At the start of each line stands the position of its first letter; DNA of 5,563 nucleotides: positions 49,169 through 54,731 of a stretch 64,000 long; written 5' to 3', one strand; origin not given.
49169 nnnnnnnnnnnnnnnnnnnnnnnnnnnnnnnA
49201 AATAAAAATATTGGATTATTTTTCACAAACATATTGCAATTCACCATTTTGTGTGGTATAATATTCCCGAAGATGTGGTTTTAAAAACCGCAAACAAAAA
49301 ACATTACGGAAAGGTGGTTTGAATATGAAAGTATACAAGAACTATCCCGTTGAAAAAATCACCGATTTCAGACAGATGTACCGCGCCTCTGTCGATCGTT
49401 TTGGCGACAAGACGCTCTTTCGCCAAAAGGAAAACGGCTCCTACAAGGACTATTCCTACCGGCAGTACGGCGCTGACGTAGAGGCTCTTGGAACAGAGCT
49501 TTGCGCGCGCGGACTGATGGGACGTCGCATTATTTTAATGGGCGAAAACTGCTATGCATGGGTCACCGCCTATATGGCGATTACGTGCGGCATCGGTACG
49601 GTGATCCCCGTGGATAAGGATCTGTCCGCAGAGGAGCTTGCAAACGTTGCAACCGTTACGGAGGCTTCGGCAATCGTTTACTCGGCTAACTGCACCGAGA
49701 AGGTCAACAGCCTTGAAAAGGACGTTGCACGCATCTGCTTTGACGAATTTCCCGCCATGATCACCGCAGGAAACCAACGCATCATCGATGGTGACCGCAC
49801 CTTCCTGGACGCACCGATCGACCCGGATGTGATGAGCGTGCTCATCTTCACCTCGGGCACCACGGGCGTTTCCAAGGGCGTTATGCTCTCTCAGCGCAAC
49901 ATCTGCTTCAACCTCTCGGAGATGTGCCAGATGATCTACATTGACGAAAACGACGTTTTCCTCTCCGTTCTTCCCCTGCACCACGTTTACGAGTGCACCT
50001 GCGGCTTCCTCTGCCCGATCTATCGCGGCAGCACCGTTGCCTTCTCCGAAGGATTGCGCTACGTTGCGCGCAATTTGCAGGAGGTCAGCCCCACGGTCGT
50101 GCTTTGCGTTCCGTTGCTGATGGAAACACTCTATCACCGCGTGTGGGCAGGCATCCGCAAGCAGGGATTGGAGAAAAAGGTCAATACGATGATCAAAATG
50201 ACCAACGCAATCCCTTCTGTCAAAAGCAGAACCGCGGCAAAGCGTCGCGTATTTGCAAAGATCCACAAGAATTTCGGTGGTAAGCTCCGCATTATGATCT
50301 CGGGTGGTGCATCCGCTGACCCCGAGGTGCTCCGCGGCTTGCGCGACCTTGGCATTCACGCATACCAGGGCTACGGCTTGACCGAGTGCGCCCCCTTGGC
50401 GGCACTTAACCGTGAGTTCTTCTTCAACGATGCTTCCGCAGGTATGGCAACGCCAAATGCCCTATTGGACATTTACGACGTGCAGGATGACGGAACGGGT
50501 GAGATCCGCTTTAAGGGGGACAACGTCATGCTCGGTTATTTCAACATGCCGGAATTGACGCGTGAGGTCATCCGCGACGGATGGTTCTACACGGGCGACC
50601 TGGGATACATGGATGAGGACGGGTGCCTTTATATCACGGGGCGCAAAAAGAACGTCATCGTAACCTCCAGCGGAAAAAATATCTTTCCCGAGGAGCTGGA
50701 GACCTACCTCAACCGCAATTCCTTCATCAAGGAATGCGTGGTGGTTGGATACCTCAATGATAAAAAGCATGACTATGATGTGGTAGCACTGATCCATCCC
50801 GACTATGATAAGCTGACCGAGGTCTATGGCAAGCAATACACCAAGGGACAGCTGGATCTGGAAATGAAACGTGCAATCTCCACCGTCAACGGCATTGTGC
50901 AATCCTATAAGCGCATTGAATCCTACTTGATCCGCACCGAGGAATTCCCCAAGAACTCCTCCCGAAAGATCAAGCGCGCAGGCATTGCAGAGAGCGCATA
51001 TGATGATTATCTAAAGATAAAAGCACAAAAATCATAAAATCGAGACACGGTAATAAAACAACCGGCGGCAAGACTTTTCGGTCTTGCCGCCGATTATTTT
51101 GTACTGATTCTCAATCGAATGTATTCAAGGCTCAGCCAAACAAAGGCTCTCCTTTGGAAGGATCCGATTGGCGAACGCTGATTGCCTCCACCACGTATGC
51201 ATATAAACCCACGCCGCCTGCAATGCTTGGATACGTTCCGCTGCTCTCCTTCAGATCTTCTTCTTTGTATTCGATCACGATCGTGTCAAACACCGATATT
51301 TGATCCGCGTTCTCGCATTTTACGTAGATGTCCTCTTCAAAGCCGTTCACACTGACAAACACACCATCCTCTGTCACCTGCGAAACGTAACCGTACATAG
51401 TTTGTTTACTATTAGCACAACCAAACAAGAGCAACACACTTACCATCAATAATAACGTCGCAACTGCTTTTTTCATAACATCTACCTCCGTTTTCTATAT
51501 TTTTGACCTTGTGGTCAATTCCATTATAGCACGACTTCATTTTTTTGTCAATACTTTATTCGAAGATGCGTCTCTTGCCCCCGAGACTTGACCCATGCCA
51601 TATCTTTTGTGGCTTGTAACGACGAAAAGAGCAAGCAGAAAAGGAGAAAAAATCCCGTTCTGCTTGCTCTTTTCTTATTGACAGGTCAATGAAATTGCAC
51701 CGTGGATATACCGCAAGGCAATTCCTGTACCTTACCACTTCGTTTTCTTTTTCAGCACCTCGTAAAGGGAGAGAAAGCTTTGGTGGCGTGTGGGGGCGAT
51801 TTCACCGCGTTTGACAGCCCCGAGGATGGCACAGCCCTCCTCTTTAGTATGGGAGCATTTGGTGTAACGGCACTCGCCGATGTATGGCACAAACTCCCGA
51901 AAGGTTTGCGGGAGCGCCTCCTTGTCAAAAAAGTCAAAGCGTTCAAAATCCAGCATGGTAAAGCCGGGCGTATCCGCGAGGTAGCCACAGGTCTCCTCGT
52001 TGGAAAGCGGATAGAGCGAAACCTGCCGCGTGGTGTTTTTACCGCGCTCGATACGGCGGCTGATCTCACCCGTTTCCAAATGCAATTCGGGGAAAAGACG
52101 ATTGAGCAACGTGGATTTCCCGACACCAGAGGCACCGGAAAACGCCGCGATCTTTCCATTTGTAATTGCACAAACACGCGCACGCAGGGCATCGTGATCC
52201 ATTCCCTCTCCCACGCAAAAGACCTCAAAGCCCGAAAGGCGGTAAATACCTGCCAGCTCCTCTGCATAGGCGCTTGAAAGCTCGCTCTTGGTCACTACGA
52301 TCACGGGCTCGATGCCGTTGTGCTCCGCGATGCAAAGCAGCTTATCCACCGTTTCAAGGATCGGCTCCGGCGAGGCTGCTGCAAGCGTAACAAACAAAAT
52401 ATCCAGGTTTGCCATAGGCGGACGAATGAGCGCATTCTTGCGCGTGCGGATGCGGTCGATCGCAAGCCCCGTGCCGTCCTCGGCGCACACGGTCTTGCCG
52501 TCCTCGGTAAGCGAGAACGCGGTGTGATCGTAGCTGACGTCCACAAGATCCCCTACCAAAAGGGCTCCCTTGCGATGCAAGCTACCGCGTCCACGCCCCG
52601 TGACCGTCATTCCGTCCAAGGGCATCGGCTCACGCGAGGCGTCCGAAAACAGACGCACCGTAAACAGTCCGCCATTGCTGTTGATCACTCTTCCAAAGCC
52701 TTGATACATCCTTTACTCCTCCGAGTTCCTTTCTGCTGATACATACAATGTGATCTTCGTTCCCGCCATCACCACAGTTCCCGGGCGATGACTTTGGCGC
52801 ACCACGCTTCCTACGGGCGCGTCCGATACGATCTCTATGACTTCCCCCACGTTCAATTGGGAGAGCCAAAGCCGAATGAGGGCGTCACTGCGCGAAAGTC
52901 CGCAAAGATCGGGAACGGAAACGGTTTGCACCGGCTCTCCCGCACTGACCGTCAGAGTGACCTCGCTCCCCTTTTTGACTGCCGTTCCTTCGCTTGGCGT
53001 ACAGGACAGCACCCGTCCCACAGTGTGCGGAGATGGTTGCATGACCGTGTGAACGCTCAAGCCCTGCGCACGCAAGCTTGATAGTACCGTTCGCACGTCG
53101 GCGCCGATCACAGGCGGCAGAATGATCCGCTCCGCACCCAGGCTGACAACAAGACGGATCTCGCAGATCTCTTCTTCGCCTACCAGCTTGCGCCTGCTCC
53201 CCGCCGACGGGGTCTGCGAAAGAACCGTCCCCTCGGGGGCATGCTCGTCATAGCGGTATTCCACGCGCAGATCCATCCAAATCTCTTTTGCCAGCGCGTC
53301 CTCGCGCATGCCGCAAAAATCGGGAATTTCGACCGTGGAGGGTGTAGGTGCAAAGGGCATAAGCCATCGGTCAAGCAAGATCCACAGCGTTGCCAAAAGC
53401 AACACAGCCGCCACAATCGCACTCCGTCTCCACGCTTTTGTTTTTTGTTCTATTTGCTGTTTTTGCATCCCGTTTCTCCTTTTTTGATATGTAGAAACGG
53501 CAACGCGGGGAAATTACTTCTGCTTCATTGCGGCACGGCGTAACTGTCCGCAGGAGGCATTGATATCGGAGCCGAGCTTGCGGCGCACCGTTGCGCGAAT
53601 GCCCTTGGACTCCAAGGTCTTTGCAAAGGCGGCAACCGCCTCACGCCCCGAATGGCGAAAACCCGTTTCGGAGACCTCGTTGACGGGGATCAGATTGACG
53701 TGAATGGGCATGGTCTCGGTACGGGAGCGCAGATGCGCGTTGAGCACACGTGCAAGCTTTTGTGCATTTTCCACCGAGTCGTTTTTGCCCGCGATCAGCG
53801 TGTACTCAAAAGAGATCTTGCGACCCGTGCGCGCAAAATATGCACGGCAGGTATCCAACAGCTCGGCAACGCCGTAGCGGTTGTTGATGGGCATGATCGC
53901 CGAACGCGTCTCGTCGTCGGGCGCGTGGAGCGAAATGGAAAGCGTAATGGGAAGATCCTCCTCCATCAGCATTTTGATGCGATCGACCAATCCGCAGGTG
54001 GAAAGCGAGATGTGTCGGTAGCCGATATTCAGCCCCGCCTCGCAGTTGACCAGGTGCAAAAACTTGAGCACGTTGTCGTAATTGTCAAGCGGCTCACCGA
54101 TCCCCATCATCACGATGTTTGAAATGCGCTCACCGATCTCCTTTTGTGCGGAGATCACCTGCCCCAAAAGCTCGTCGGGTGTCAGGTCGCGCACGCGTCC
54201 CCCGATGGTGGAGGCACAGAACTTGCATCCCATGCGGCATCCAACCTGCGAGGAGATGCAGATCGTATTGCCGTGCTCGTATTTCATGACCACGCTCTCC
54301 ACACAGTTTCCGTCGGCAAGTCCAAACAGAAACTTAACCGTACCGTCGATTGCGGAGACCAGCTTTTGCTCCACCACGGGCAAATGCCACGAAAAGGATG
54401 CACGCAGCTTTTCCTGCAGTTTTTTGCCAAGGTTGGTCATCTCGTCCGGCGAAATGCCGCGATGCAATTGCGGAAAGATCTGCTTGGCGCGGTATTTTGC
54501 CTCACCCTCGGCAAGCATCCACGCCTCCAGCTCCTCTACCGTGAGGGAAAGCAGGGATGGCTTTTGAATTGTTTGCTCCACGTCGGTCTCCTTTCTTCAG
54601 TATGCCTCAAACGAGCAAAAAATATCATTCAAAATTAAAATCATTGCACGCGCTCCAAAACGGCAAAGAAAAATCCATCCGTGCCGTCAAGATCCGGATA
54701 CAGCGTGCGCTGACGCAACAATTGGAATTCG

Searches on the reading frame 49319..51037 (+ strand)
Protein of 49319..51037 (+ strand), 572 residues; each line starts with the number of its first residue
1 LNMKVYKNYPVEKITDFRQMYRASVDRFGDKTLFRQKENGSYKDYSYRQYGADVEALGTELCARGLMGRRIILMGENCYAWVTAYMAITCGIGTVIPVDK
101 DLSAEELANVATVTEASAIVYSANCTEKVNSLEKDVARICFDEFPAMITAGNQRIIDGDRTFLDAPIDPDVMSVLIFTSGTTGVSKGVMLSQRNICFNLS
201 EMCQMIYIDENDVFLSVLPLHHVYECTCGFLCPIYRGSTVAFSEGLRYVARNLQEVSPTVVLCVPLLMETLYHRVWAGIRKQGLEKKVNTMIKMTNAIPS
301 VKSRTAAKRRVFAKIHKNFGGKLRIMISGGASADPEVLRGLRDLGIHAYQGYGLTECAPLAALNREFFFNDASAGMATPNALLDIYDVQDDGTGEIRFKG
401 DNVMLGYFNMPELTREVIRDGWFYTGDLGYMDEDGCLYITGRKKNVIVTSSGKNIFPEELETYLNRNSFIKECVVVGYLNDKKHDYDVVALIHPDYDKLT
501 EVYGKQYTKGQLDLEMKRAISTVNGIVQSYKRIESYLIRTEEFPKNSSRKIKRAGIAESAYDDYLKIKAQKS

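Call 31: search_protein_families(library=pfam, proteins=[window:49319-51037:+], max_evalue=0.0001)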
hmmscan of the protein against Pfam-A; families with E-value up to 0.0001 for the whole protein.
window:49319-51037:+ (572 aa): 2 families
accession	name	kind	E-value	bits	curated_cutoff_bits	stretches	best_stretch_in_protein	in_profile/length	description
PF00501.34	AMP-binding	-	8.2e-62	209.6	29.9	1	23-408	3-384/384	AMP-binding enzyme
PF23562.2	AMP-binding_C_3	-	2.5e-05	25.1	20.8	1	445-556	2-108/124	AMP-binding enzyme C-terminal domain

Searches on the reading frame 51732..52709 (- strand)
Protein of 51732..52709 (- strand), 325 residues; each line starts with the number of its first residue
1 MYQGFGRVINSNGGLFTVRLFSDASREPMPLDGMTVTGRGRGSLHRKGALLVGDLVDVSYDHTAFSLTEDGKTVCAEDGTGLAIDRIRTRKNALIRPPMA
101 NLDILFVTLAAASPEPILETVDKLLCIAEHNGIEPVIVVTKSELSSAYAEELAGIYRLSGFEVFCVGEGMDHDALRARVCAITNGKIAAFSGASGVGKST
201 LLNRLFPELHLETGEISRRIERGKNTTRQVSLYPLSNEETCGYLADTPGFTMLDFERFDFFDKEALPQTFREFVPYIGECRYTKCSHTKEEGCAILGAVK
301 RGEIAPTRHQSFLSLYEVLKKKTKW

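Call 34: search_protein_families(library=pfam, proteins=[window:51732-52709:-], max_evalue=0.0001)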
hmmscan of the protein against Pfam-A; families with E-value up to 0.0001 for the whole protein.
window:51732-52709:- (325 aa): 3 families
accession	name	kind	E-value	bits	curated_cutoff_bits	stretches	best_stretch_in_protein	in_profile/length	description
PF03193.22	RsgA_GTPase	-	2.5e-39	135.3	30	1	88-255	2-173/174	RsgA GTPase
PF01926.29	MMR_HSR1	-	4.3e-07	30.5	21.9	1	189-253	3-57/113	50S ribosome-binding GTPase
PF00005.33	ABC_tran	-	2.3e-05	25.5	25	1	182-222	8-51/137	ABC transporter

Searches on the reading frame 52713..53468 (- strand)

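Call 34: search_protein_families(library=pfam, proteins=[window:52713-53468:-], max_evalue=0.0001)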
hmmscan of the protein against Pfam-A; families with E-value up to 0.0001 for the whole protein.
window:52713-53468:- (251 aa): 1 family
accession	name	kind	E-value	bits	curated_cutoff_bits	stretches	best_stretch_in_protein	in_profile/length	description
PF03793.24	PASTA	-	1.1e-30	105.9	23.2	2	183-244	1-63/64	PASTA domain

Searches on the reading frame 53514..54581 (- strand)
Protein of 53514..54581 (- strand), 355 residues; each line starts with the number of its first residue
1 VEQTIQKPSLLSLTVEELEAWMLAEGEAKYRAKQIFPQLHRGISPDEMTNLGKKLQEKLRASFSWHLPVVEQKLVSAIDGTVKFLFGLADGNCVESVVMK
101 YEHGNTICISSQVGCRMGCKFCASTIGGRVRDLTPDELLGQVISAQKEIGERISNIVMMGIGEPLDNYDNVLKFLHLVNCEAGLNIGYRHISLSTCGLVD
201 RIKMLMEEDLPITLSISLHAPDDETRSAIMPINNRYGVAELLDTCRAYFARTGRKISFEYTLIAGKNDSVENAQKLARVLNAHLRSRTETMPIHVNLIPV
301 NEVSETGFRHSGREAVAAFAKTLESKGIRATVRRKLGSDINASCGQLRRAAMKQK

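Call 34: search_protein_families(library=pfam, proteins=[window:53514-54581:-], max_evalue=0.0001)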
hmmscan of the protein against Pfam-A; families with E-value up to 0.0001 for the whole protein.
window:53514-54581:- (355 aa): 2 families
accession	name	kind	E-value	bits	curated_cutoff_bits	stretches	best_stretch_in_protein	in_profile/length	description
PF04055.27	Radical_SAM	-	1.3e-18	68.2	29.5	1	110-273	2-162/166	Radical SAM superfamily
PF21016.3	RlmN_N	-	2.4e-09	37.3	24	1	10-62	3-57/60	Ribosomal RNA large subunit methyltransferase N-terminal domain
